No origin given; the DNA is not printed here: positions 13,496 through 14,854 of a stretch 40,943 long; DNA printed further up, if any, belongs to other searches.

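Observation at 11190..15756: Uncharacterised cluster: 499-aa Zn-ribbon protein, Mch homolog and atypical M19 dipeptidase-like enzyme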

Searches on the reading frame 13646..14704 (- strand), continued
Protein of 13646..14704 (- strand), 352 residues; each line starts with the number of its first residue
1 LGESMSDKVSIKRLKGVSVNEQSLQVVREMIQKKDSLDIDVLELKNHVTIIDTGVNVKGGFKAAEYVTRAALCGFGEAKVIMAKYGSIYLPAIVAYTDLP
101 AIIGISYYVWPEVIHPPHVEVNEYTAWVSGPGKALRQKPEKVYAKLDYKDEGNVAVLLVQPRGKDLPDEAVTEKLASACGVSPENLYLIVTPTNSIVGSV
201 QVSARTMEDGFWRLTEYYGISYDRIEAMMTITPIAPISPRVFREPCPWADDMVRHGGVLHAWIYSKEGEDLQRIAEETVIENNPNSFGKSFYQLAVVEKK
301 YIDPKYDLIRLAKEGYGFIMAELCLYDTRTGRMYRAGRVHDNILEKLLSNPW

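Call 27: search_solved_structures(query=window:13646-14692:-, max_evalue=0.001, show_alignments=2)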
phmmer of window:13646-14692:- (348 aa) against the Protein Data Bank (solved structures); distinct sequences matched with E-value up to 0.001: 4.
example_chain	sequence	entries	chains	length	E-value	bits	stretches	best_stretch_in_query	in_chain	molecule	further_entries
1qlm_A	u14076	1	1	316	4.8e-52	180.4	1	13-342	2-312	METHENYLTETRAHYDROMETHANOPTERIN CYCLOHYDROLASE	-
4fio_A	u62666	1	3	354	2.7e-48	168.1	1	12-342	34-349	Methenyltetrahydromethanopterin cyclohydrolase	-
4gvq_A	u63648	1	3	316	2.5e-38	135.3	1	13-340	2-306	Methenyltetrahydromethanopterin cyclohydrolase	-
4gvr_A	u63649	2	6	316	6.4e-38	134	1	13-340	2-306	Methenyltetrahydromethanopterin cyclohydrolase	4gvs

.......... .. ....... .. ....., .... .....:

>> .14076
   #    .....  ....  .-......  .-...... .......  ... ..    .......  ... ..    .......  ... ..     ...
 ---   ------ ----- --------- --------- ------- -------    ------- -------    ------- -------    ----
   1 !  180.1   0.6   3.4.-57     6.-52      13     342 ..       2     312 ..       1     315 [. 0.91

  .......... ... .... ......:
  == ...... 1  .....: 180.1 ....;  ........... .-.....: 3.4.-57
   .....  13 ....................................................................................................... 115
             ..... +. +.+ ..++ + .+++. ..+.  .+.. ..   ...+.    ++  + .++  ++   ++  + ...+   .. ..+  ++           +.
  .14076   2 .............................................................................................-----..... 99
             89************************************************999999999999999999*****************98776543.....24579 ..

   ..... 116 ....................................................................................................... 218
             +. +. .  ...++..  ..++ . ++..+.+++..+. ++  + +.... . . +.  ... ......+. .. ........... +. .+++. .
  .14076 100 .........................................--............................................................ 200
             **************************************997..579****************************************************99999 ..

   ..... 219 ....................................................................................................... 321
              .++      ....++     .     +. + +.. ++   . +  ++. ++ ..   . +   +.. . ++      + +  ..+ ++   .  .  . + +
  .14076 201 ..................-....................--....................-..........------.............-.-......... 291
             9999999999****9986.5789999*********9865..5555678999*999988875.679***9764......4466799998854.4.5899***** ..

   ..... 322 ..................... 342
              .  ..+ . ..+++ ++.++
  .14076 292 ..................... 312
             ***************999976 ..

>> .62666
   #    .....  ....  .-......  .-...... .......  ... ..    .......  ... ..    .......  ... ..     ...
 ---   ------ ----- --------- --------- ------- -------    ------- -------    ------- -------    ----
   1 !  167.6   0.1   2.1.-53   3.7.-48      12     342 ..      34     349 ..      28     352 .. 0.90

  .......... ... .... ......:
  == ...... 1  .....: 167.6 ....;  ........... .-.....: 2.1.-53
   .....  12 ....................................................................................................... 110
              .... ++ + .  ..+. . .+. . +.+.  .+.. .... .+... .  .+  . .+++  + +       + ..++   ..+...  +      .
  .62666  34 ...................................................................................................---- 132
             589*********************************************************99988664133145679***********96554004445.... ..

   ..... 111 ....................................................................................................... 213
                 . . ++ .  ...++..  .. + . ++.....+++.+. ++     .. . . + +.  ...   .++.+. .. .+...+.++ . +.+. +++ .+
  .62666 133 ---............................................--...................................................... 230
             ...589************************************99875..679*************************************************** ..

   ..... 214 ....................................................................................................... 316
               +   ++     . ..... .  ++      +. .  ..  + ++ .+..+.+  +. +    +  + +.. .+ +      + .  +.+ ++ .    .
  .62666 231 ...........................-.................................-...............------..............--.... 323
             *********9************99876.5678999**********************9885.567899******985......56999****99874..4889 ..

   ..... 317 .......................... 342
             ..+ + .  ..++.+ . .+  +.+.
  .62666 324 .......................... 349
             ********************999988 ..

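Call 30: find_related_loci(query=window:13646-14692:-, collection=genome_contigs, flank=10000)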
Query window:13646-14692:- (348 aa) in genome_contigs; peptide patterns used: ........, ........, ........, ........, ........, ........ (x = any residue, [..] = any of these).
42 stretches matched a pattern; 4 encode a relative of the query (tblastn E <= 1e-3); 4 distinct loci.
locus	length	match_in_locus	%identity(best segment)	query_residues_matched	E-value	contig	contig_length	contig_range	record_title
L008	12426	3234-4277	96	1-348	0e+0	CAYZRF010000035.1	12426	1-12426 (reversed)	MAG TPA_asm: uncultured Nitrososphaerota archaeon isolate SRP338002_co1_223 genome assembly, contig: NODE_4765_length_12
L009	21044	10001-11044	94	1-348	0e+0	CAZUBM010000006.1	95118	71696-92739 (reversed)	MAG TPA_asm: uncultured Nitrososphaerota archaeon isolate binchicken_co349_52 genome assembly, contig: NODE_16_length_95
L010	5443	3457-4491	80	4-348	0e+0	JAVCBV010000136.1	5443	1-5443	MAG: Thermoproteota archaeon isolate Kor2 Kor2_124_4165, whole genome shotgun sequence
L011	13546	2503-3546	76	1-348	0e+0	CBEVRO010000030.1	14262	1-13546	MAG TPA_asm: uncultured archaeon isolate SRR24791474_concoct_53 genome assembly, contig: ERZ25515408.895, whole genome s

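Call 37: search_protein_representatives(protein=window:13646-14692:-)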
Query: 348 residues. Proteins with E-value up to 0.001 (for the whole library): 462; up to 1e-10: 218; up to 1e-30: 25. The best 150 are listed.
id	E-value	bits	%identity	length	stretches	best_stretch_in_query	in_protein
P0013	3.2e-120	417.8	54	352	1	6-348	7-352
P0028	2.2e-75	270.4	41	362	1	12-348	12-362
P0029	6.5e-75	268.8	42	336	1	11-342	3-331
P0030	1.8e-48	181.9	34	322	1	12-343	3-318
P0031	1.2e-47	179.2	33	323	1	13-343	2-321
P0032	6.4e-42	160.3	33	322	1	12-342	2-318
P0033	8.0e-42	160.0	40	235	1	162-344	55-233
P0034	1.7e-41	158.9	35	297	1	26-329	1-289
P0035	6.4e-41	157.0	32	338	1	13-344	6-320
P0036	3.8e-40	154.5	34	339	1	13-344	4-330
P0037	2.2e-38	148.7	31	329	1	14-345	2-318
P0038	1.7e-37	145.8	31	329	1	13-343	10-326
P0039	2.2e-37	145.4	30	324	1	13-342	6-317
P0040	2.4e-37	145.3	32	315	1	13-344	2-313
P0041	1.8e-35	139.1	32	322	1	13-344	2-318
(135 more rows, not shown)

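Call 40: search_protein_families(library=ncbifam, proteins=[L002:11095-12057:+, L002:12068-13075:+, L007:3794-4693:+, L007:7436-8365:+, L007:8452-9441:+, L007:6335-7393:+, L001:10001-11074:+, P0028, P0029, P0020], max_evalue=0.00001)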
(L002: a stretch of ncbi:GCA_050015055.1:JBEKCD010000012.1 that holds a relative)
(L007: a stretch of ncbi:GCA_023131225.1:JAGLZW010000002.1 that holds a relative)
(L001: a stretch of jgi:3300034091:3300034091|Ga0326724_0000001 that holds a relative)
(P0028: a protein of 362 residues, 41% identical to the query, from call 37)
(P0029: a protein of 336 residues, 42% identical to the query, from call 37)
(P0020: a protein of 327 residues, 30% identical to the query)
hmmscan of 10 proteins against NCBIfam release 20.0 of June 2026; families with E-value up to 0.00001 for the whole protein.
L002:11095-12057:+ (320 aa): 2 families
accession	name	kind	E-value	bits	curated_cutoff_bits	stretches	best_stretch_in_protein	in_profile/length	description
NF002554.0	PRK02114.1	subfamily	1.5e-47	162.5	297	1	3-305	2-296/297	formylmethanofuran--tetrahydromethanopterin N-formyltransferase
TIGR03119.1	one_C_fhcD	equivalog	1e-45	156.5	292.6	1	9-304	1-288/288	formylmethanofuran--tetrahydromethanopterin N-formyltransferase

L002:12068-13075:+ (335 aa): 1 family
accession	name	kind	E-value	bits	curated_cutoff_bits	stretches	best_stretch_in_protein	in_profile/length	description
TIGR03120.1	one_C_mch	equivalog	1.2e-78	264.4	228.8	1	6-316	2-310/313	methenyltetrahydromethanopterin cyclohydrolase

L007:3794-4693:+ (299 aa): 2 families
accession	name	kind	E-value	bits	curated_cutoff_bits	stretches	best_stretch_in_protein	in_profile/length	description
NF002554.0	PRK02114.1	subfamily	7.3e-75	252.1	297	1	1-299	1-296/297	formylmethanofuran--tetrahydromethanopterin N-formyltransferase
TIGR03119.1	one_C_fhcD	equivalog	2.2e-74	250.5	292.6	1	8-298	1-288/288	formylmethanofuran--tetrahydromethanopterin N-formyltransferase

L007:7436-8365:+ (309 aa): 2 families
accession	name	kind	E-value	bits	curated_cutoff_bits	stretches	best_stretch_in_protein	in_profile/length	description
NF002554.0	PRK02114.1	subfamily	5.4e-53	180.3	297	1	4-306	2-296/297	formylmethanofuran--tetrahydromethanopterin N-formyltransferase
TIGR03119.1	one_C_fhcD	equivalog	1.4e-50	172.4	292.6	1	10-305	1-288/288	formylmethanofuran--tetrahydromethanopterin N-formyltransferase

L007:8452-9441:+ (329 aa): 1 family
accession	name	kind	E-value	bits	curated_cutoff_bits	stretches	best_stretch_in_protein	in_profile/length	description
TIGR03120.1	one_C_mch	equivalog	9.4e-89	297.6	228.8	1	6-319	2-311/313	methenyltetrahydromethanopterin cyclohydrolase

L007:6335-7393:+ (352 aa): 1 family
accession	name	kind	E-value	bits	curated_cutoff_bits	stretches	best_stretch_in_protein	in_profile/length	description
TIGR03120.1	one_C_mch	equivalog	1e-59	202.3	228.8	1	15-346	1-310/313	methenyltetrahydromethanopterin cyclohydrolase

L001:10001-11074:+ (357 aa): 1 family
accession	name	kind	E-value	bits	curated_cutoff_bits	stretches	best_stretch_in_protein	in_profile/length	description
TIGR03120.1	one_C_mch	equivalog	1.6e-56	191.8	228.8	1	20-351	1-310/313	methenyltetrahydromethanopterin cyclohydrolase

P0028 (362 aa): 1 family
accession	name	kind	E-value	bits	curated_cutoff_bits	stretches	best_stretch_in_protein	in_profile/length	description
TIGR03120.1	one_C_mch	equivalog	2.1e-49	168.4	228.8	1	14-358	1-312/313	methenyltetrahydromethanopterin cyclohydrolase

P0029 (336 aa): 1 family
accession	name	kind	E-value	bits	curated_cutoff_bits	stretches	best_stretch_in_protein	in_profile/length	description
TIGR03120.1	one_C_mch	equivalog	3.4e-70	236.7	228.8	1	6-333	1-312/313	methenyltetrahydromethanopterin cyclohydrolase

P0020 (327 aa): 1 family
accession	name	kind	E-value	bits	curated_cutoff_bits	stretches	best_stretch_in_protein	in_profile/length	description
TIGR03120.1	one_C_mch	equivalog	1.3e-88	297.2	228.8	1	3-320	1-310/313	methenyltetrahydromethanopterin cyclohydrolase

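Call 41: find_encoding_contigs(protein=P0028, flank=10000, max_places=3)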
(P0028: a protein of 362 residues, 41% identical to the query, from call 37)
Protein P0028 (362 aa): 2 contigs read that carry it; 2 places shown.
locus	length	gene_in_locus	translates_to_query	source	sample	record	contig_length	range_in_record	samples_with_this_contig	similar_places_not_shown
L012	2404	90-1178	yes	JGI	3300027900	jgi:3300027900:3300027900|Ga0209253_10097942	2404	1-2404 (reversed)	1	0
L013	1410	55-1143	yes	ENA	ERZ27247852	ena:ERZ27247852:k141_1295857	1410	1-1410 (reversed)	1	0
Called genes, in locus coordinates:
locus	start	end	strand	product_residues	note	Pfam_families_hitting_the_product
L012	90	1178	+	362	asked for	PF02289:MCH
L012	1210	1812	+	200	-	-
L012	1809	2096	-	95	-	-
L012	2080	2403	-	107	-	?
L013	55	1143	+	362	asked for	PF02289:MCH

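Call 42: find_encoding_contigs(protein=P0029, flank=10000, max_places=3)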
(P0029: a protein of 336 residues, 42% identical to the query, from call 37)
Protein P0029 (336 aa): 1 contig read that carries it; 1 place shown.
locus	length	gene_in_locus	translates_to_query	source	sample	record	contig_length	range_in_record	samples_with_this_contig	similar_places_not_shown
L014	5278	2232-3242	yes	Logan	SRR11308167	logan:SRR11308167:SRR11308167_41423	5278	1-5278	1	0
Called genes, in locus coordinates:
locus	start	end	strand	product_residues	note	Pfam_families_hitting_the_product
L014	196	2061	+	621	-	PF02730:AFOR_N, PF01314:AFOR_C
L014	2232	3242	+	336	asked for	PF02289:MCH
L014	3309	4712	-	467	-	PF16656:Pur_ac_phosph_N, PF00149:Metallophos, PF09423:PhoD (faint)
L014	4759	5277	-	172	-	?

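Call 44: find_related_loci(query=A1, collection=metagenome_contigs, flank=10000)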
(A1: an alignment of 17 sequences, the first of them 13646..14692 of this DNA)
Query A1 (348 aa) in metagenome_contigs; peptide patterns used: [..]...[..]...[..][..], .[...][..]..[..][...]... (x = any residue, [..] = any of these).
219 stretches matched a pattern; 56 encode a relative of the query (tblastn E <= 1e-3); 54 distinct loci.
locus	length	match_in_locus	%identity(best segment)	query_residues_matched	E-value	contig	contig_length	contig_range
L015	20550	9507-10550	94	1-348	0e+0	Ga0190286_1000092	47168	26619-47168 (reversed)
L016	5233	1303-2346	75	1-348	0e+0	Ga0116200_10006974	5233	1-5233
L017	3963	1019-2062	74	1-348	0e+0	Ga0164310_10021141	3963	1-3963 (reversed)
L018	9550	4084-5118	55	7-348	3e-131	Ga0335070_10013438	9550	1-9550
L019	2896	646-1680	53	7-348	3e-134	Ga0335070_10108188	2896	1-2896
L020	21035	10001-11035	54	7-348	3e-128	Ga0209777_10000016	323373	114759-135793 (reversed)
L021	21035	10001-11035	54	7-348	3e-128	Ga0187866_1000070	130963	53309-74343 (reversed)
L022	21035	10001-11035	54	7-348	8e-127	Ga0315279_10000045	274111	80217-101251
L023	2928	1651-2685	51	7-348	2e-126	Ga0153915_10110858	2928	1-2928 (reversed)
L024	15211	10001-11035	51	7-348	1e-120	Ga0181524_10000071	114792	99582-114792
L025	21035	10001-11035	51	7-348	3e-120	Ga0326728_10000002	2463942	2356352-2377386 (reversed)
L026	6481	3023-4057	51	7-348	2e-119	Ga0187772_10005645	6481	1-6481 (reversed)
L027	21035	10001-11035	50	7-348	1e-117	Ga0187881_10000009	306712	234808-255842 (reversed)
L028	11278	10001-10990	49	11-348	2e-105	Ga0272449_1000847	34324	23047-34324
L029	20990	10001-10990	49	11-348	2e-105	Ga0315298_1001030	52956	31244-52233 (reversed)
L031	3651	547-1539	47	13-348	1e-106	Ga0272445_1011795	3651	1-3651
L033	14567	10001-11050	39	13-348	2e-84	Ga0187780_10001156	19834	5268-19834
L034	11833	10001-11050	39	13-348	1e-83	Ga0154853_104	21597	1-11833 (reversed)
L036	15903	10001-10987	40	13-344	1e-82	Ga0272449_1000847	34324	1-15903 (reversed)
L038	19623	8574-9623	39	13-348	2e-81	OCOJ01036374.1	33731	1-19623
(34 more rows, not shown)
